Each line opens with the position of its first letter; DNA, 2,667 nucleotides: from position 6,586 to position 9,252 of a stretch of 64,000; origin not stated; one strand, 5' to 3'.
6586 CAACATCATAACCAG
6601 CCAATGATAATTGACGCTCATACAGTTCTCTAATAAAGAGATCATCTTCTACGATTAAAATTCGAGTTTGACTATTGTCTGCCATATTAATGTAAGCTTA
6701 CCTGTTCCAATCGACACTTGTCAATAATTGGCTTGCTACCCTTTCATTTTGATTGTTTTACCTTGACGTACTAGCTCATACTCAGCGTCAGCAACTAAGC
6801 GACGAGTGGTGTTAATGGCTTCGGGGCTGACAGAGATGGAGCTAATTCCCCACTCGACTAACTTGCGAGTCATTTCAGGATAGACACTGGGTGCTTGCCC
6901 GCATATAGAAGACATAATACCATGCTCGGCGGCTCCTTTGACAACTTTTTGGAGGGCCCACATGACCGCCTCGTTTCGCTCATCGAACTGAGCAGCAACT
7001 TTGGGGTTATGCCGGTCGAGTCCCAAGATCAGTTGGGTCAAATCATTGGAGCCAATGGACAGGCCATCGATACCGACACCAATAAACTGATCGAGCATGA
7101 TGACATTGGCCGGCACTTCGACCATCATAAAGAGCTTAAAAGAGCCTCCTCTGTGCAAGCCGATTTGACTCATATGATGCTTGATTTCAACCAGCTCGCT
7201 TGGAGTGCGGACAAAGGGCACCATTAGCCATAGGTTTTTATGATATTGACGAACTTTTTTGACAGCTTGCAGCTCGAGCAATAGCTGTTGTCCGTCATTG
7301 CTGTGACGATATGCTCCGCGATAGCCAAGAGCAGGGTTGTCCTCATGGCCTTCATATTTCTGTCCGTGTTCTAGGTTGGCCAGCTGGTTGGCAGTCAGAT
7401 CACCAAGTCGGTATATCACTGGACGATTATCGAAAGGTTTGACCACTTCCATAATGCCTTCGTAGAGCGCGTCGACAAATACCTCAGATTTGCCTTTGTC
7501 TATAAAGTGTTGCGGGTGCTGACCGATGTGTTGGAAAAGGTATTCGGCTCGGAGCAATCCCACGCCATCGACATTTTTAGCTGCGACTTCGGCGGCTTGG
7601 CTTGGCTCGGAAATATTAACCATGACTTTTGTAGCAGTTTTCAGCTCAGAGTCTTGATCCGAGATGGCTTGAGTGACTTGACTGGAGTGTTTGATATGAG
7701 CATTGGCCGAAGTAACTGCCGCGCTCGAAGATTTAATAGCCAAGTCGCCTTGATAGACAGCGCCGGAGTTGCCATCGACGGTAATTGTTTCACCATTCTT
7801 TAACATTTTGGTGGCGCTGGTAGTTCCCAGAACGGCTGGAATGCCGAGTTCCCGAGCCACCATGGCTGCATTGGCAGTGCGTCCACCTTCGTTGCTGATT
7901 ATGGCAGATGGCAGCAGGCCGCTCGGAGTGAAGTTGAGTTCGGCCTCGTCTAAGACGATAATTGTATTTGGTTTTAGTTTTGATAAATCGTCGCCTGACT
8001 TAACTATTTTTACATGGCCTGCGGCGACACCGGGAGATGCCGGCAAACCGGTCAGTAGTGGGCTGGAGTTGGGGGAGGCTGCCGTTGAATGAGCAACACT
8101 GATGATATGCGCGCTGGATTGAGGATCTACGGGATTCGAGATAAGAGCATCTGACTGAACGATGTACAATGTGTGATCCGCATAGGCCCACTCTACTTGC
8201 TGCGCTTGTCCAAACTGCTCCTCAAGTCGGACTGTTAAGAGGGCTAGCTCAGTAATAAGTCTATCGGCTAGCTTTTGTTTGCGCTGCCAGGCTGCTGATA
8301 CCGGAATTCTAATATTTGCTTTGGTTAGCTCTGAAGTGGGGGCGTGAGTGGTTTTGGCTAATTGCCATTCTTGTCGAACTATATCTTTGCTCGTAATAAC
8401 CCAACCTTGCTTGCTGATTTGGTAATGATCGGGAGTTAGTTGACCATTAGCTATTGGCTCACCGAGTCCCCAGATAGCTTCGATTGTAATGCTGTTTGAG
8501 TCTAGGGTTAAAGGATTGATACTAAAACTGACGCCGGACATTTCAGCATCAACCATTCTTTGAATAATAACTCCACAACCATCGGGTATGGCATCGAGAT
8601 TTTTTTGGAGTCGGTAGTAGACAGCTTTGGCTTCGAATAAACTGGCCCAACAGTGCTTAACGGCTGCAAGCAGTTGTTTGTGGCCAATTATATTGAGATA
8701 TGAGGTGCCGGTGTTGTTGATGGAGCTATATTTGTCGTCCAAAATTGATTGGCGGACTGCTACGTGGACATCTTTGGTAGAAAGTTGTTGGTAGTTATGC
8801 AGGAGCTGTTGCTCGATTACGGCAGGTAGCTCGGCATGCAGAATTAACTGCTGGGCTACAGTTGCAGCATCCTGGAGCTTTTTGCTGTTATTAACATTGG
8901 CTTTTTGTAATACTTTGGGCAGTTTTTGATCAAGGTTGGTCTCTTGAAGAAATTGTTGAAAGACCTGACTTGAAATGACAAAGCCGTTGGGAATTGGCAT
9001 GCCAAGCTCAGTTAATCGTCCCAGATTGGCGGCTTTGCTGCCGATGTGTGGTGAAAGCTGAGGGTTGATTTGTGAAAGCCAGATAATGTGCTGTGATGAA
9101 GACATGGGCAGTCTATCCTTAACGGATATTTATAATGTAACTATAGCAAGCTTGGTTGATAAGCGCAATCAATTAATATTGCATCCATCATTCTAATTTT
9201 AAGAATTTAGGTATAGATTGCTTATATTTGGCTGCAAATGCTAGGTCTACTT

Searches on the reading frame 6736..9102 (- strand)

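Call 22: search_protein_families(library=pfam, proteins=[window:6736-9102:-], max_evalue=0.00001)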
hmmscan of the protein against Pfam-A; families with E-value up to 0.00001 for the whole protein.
window:6736-9102:- (788 aa): 3 families
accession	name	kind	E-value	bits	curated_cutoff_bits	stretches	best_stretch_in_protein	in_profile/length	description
PF01326.24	PPDK_N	-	2.8e-70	237.6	27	1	19-317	3-306/328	Pyruvate phosphate dikinase, AMP/ATP-binding domain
PF02896.24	PEP-utilizers_C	-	3.1e-64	217.4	22.8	1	488-774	17-292/293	PEP-utilising enzyme, PEP-binding domain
PF00391.29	PEP-utilizers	-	7.1e-17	61.2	23.1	1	377-447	2-72/72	PEP-utilising enzyme, mobile domain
